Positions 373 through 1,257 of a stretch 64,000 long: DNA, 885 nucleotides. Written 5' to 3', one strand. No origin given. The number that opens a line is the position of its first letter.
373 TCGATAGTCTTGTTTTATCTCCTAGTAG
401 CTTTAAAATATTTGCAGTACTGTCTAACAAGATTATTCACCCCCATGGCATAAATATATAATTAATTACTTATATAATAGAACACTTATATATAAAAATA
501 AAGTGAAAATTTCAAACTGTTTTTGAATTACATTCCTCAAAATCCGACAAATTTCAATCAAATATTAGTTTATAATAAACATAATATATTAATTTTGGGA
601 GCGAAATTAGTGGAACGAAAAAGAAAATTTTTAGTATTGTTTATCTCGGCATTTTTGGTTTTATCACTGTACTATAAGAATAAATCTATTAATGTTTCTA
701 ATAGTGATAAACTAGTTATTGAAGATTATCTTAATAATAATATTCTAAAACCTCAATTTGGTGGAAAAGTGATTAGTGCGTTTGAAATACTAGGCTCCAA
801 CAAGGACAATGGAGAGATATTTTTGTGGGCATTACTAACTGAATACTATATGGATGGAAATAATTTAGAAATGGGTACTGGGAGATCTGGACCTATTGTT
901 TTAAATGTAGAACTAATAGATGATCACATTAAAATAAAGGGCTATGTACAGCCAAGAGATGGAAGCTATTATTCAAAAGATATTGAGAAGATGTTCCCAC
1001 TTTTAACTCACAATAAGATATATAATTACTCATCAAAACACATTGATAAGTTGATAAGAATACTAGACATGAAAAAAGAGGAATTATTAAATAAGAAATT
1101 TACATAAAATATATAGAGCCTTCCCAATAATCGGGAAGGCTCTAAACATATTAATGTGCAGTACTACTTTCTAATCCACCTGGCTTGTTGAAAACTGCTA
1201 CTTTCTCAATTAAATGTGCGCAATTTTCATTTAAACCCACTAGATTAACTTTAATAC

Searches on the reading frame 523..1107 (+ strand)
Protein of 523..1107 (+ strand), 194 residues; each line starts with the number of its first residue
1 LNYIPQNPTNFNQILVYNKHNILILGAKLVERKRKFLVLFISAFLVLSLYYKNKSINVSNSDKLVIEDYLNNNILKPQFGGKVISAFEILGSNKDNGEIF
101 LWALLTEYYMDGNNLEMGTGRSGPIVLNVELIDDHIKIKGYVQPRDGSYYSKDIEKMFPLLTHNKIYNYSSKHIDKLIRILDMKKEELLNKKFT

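Call 55: find_encoding_contigs(protein=window:523-1107:+, flank=10000, max_places=4)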
Protein window:523-1107:+ (194 aa): no gene with exactly this product is on record in the collection.
